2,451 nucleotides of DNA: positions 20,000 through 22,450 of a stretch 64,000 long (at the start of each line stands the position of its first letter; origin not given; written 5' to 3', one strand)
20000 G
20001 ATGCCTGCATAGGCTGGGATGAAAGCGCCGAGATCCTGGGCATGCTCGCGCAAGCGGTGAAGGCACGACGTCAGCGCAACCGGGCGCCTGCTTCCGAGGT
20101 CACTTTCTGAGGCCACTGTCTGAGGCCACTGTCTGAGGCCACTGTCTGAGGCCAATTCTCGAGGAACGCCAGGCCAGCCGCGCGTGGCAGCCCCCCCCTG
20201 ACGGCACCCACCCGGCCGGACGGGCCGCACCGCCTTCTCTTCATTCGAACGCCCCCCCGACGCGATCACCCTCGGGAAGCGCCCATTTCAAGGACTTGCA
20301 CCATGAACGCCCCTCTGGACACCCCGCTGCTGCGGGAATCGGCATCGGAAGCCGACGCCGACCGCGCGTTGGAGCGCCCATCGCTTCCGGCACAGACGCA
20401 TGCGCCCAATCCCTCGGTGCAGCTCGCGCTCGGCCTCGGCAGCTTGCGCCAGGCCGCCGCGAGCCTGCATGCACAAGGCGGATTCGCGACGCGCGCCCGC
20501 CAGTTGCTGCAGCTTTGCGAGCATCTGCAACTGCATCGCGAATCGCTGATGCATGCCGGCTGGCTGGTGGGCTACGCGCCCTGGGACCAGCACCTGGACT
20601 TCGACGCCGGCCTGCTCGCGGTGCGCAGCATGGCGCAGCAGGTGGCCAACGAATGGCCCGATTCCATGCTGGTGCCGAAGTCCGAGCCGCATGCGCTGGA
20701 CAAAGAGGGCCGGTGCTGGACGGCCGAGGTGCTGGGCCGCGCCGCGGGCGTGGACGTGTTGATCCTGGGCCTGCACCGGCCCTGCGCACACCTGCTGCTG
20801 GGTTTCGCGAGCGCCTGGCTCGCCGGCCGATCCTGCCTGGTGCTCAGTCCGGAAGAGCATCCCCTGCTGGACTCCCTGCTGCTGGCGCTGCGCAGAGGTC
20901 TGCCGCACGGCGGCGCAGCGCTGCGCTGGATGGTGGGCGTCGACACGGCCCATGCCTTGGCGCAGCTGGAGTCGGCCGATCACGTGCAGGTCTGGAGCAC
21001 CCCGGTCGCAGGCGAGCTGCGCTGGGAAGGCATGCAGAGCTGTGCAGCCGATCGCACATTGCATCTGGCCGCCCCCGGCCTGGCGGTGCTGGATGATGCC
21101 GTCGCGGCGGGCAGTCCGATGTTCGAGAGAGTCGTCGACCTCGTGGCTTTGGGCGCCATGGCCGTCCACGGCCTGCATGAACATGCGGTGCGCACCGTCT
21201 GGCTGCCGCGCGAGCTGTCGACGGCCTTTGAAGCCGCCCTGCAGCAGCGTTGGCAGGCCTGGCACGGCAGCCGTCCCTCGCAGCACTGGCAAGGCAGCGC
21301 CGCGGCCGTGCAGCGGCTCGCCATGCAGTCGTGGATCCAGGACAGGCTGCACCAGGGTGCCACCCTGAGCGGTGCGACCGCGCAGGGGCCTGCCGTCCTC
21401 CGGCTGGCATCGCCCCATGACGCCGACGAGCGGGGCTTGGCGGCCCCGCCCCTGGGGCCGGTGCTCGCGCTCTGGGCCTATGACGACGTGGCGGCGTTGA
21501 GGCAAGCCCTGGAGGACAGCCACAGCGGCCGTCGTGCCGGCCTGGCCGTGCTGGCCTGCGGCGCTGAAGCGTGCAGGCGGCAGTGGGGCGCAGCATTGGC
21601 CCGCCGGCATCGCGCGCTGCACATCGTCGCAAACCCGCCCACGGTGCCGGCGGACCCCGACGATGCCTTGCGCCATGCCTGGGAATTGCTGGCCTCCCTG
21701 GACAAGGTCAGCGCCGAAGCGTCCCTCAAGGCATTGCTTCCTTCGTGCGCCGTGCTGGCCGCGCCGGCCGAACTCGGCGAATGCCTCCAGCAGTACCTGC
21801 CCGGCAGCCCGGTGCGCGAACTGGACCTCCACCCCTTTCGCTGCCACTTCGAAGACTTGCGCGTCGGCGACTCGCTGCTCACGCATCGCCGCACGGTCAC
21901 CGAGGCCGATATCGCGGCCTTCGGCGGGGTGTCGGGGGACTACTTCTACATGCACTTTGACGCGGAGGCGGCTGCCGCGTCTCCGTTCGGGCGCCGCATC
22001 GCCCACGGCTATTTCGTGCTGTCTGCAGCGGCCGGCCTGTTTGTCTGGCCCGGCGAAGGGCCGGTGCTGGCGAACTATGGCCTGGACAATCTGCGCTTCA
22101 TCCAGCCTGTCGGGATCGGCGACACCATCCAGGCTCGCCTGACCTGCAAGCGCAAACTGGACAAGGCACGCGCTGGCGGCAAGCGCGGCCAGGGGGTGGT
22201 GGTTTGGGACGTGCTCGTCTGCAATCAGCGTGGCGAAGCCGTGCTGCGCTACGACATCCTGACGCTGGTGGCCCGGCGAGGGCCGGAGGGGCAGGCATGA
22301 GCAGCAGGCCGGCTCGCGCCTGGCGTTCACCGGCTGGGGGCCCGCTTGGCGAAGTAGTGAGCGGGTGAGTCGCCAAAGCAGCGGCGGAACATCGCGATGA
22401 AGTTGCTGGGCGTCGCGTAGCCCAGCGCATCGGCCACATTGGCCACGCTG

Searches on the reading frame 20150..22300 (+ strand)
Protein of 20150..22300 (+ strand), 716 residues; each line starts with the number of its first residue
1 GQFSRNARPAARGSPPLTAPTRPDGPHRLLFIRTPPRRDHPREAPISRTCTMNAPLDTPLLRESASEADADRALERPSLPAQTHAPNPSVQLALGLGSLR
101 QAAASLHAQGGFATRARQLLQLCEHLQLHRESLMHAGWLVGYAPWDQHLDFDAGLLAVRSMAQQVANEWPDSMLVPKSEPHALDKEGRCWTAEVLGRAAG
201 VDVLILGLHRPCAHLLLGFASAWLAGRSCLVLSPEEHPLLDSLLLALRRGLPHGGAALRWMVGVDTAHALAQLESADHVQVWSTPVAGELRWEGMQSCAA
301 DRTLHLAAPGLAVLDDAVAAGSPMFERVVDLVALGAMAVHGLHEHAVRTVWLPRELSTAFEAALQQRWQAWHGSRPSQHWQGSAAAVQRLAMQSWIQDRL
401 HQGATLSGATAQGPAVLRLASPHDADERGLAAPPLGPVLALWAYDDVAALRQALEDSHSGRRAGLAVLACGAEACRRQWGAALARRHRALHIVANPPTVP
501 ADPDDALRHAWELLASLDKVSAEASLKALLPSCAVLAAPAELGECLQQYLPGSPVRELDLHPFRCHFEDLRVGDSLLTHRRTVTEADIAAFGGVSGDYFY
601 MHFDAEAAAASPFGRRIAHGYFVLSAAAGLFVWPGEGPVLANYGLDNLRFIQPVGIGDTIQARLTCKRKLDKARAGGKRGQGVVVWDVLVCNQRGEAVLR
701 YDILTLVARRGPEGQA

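Call 13: search_protein_families(library=pfam, proteins=[window:20150-22300:+], max_evalue=0.001)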
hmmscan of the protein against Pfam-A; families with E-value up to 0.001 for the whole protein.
window:20150-22300:+ (716 aa): 1 family
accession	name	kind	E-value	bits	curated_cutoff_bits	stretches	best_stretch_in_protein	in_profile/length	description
PF01575.25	MaoC_dehydratas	-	1.9e-29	102.2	27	1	573-673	7-108/123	MaoC like domain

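Call 58: search_protein_families(library=ncbifam, proteins=[window:20150-22300:+], max_evalue=0.00001)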
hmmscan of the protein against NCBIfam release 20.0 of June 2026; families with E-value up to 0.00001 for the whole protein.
window:20150-22300:+ (716 aa): 6 families
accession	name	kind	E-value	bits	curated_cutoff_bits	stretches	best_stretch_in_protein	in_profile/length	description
TIGR02278.1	PaaN-DH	equivalog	2.7e-86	290.3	562.8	1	111-709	57-664/664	phenylacetic acid degradation bifunctional protein PaaZ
NF006045.0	PRK08190.1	subfamily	6.5e-15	54.9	282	1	566-700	10-134/467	bifunctional enoyl-CoA hydratase/phosphate acetyltransferase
NF038241.1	RipB_Ich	equivalog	6e-13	49.1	340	1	566-712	23-167/175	(R)-specific enoyl-CoA hydratase RipB/Ich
NF040620.1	fused_HadA_HadB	exception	3e-11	43.3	350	1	564-654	193-281/329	fused (3R)-hydroxyacyl-ACP dehydratase subunits HadA/HadB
NF010246.0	PRK13693.1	equivalog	2.4e-08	34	203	1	566-664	5-102/142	(3R)-hydroxyacyl-ACP dehydratase subunit HadB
NF008868.0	PRK11903.1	equivalog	8.7e-06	24.6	444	0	100-378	50-330/521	3,4-dehydroadipyl-CoA semialdehyde dehydrogenase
